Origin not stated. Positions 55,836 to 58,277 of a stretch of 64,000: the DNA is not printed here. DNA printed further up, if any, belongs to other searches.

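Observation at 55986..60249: Candidate novel cassette: RRE(PqqD)-like + S2P/M50 + dual cNMP-binding intramembrane protease with a coupled zinc ribbon and two acidic '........'-motif proteins, one bearing an NHLP-type leader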

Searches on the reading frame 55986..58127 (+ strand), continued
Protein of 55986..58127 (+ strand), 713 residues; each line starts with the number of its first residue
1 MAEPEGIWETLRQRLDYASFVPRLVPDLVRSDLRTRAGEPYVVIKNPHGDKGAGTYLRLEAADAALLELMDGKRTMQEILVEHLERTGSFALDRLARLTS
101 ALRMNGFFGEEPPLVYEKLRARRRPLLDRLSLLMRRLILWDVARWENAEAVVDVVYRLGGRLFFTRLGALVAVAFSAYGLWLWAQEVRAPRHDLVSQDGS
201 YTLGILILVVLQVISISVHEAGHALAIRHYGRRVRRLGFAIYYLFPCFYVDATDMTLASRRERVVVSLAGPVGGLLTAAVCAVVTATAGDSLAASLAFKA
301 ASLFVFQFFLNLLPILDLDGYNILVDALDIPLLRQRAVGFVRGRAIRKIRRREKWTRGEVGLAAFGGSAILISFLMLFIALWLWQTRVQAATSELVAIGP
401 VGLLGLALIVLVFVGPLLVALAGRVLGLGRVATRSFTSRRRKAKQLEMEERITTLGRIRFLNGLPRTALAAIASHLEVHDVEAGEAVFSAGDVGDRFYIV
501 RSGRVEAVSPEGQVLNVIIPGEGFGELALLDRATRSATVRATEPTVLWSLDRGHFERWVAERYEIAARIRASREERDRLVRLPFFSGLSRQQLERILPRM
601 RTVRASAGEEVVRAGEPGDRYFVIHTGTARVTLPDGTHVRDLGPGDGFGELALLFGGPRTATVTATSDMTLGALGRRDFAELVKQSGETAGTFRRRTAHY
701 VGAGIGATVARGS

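Call 12: find_encoding_contigs(protein=P0074, flank=8000, max_places=2)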
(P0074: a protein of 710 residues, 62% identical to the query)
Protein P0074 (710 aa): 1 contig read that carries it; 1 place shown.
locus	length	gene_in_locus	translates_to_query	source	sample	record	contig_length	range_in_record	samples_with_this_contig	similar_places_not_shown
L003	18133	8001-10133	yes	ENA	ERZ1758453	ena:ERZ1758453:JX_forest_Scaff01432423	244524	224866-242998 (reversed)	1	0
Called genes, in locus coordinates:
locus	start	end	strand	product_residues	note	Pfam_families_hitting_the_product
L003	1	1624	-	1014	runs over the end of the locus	PF00211:Guanylate_cyc, PF13191:AAA_16, PF13401:AAA_22 (faint)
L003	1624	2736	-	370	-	PF00072:Response_reg, PF00211:Guanylate_cyc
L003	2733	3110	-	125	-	PF00072:Response_reg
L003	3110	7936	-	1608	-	PF01590:GAF, PF13185:GAF_2, PF13492:GAF_3, PF01590:GAF, PF13185:GAF_2, PF13492:GAF_3, PF01590:GAF, PF13185:GAF_2, +20 more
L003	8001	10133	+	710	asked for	PF02163:Peptidase_M50, PF00027:cNMP_binding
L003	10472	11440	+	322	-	PF14407:Frankia_peptide (weak)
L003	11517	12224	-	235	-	PF00027:cNMP_binding, PF13545:HTH_Crp_2, PF00325:Crp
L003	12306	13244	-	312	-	PF00296:Bac_luciferase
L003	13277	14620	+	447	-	PF00202:Aminotran_3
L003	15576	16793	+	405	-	PF01979:Amidohydro_1, PF07969:Amidohydro_3 (faint)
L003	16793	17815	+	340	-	PF05544:Pro_racemase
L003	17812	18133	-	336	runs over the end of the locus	PF00296:Bac_luciferase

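Call 13: find_encoding_contigs(protein=P0024, flank=8000, max_places=2)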
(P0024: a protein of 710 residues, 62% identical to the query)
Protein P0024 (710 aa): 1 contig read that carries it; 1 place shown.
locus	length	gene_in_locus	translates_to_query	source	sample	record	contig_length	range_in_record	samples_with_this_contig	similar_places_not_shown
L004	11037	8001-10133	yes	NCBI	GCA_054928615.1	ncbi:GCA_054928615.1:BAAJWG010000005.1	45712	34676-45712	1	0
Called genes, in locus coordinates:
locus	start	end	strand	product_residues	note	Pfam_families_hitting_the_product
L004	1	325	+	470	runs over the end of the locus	PF01979:Amidohydro_1, PF07969:Amidohydro_3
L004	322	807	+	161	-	PF05163:DinB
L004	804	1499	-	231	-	PF01073:3Beta_HSD, PF01370:Epimerase, PF13460:NAD_binding_10 (weak)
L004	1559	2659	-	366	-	PF00072:Response_reg, PF00211:Guanylate_cyc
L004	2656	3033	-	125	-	PF00072:Response_reg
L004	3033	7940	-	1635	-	PF01590:GAF, PF13185:GAF_2, PF01590:GAF, PF13185:GAF_2, PF13492:GAF_3, PF01590:GAF, PF13185:GAF_2, PF01590:GAF, +20 more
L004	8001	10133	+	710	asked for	PF02163:Peptidase_M50 (faint), PF00027:cNMP_binding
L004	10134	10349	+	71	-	-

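Call 19: find_related_loci(query=window:55986-58127:+, collection=genome_contigs, flank=8000)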
Query window:55986-58127:+ (713 aa) in genome_contigs; peptide patterns used: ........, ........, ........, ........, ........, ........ (x = any residue, [..] = any of these).
127 stretches matched a pattern; 3 encode a relative of the query (tblastn E <= 1e-3); 3 distinct loci.
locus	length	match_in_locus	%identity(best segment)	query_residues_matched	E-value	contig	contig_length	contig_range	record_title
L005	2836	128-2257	68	6-713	0e+0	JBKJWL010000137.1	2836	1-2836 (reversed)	MAG: Thermoanaerobaculia bacterium isolate swi_bin.135 k127_12045366, whole genome shotgun sequence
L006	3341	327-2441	63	8-710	0e+0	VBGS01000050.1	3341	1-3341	MAG: Chloroflexi bacterium isolate CF_84 14_0927_12_20cm_scaffold_7556, whole genome shotgun sequence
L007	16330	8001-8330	30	191-324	2e-5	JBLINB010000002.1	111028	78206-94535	MAG: Myxococcota bacterium isolate 3300053785_31 Ga0535658_0000108, whole genome shotgun sequence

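Call 45: find_encoding_contigs(protein=P0011, flank=6000, max_places=2)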
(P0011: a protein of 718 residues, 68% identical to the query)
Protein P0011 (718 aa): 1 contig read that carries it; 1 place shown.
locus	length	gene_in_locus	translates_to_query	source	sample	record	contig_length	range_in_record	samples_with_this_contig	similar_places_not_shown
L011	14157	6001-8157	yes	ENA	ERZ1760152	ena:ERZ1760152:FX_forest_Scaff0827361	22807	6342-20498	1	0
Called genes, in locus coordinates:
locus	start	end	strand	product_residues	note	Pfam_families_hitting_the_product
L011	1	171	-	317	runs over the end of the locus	PF19300:BPD_transp_1_N, PF00528:BPD_transp_1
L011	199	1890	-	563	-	PF00496:SBP_bac_5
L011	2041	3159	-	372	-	PF00072:Response_reg, PF00211:Guanylate_cyc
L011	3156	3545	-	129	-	PF00072:Response_reg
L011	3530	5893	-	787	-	PF01590:GAF, PF13185:GAF_2, PF13492:GAF_3, PF01590:GAF, PF13185:GAF_2, PF13492:GAF_3, PF01590:GAF, PF13185:GAF_2, +4 more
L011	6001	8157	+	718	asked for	PF02163:Peptidase_M50 (weak), PF00027:cNMP_binding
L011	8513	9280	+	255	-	PF14407:Frankia_peptide (weak)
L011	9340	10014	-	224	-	PF00027:cNMP_binding, PF13545:HTH_Crp_2, PF00325:Crp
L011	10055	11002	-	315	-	PF00296:Bac_luciferase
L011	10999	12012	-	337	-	PF00296:Bac_luciferase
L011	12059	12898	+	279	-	PF00795:CN_hydrolase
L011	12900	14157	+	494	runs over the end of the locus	PF00171:Aldedh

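Call 71: search_protein_families(library=padloc, proteins=[window:55986-58127:+], max_evalue=0.01)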
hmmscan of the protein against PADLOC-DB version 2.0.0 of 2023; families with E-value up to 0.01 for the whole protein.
window:55986-58127:+ (713 aa): 4 families
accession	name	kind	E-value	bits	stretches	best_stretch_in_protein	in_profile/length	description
PDLC00731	Effector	-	2.2e-20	70.9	2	450-571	15-135/306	TIR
PDLC02371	PycTIR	-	3.2e-20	70.7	2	447-576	9-137/288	-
PDLC00732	Effector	-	4.2e-15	53.5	2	449-565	10-124/301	TIR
PDLC00734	PycC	-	7e-14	49.7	2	467-557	24-118/374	Pycsar cyclase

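Call 79: find_related_loci(query=A5, collection=metagenome_contigs, flank=5000)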
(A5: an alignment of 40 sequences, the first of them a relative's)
Query A5 (713 aa) in metagenome_contigs; peptide patterns used: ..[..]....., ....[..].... (x = any residue, [..] = any of these).
523 stretches matched a pattern; 137 encode a relative of the query (tblastn E <= 1e-3); the best 80 are kept; 80 distinct loci.
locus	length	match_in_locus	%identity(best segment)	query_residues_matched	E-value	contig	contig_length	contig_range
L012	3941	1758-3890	68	5-713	0e+0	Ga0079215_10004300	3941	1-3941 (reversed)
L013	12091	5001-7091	63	7-701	0e+0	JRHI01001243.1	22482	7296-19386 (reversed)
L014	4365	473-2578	68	1-700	0e+0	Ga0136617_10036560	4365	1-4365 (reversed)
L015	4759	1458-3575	62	7-710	0e+0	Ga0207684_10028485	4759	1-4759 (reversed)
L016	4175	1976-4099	64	7-712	0e+0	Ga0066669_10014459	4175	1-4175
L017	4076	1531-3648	63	7-710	0e+0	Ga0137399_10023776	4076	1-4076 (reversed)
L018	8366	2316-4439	63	7-712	0e+0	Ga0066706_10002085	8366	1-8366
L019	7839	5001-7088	61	7-700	0e+0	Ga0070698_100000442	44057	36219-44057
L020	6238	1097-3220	63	7-712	0e+0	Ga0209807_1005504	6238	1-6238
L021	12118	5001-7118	63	7-710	0e+0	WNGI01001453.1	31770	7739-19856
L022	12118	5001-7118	64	7-710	0e+0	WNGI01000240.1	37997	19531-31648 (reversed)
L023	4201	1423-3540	62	7-710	0e+0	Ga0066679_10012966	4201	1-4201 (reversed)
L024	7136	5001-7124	63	7-712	0e+0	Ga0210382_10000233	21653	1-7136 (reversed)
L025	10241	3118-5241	62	7-712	0e+0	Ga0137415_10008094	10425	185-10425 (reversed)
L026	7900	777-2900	62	7-712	0e+0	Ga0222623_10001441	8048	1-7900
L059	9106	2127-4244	61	5-709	0e+0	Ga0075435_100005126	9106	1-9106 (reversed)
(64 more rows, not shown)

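Call 84: predict_structure(alignment_id=A5)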
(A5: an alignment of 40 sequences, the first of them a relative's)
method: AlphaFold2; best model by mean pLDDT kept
length: 713 residues; sequences in the alignment: 40
mean_pLDDT: 76.2   pTM: 0.47
mean pLDDT of the five models: 76.2, 74.3, 71.4, 68.6, 67.5
residues with pLDDT >= 90: 74; 70-90: 446; 50-70: 152; < 50: 41
segments of 3 or more residues with pLDDT < 50: 1-4, 111-123, 320-328, 701-713
pLDDT, mean of each block of 10 residues (from residue 1): 47 61 83 71 80 75 88 85 85 79 76 47 58 63 66 80 87 93 88 82 83 84 84 73 68 68 81 91 90 90 88 60 44 67 78 83 77 73 72 81 79 68 70 74 82 80 79 89 89 87 88 83 82 85 92 78 61 64 66 66 86 84 86 83 82 75 88 81 65 55 46 39
secondary structure, 60 per line:
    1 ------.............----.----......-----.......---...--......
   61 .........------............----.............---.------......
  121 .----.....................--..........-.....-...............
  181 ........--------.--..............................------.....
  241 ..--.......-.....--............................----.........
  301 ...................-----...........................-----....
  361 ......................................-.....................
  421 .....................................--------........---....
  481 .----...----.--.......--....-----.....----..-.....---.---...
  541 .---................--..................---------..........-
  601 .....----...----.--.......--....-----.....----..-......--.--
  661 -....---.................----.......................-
elements in order (helices of 4 or more, strands of 3 or more residues): H7-19 E29-34 E40-46 E55-60 H61-69 H76-87 H92-104 H115-121 H126-138 E139-146 H149-158 H160-164 H166-188 H201-229 E236-242 E245-251 H253-257 H260-287 H292-319 H325-351 H357-398 H400-457 H466-473 E477-481 E486-488 E496-502 E505-508 E514-518 H526-530 E538-541 E545-551 H552-560 H563-580 H590-599 E601-605 E610-612 E620-626 E629-632 E638-642 H650-655 E662-665 E669-675 H676-685 H690-712

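Call 104: search_protein_families(library=ncbifam, proteins=[L001:10475-11560:+, L059:6256-6861:+], max_evalue=0.01)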
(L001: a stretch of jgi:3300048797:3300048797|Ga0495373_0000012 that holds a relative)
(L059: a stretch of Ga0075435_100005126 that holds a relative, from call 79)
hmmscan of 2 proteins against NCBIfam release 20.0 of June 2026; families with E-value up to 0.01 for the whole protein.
L001:10475-11560:+ (361 aa): 2 families
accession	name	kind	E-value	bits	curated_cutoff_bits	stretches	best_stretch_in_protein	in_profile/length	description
NF038399.1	NH_RiPP_Os17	domain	6.2e-17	61.5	40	1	5-62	2-63/63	Os1348 family NHLP clan protein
TIGR04509.1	mod_pep_NH_fam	subfamily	0.00032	20.7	34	1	4-40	5-41/87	NHLP-related RiPP peptide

L059:6256-6861:+ (201 aa): 1 family
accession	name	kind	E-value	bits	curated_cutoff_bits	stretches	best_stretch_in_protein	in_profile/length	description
NF038399.1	NH_RiPP_Os17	domain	4.4e-15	55.5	40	1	4-62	1-63/63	Os1348 family NHLP clan protein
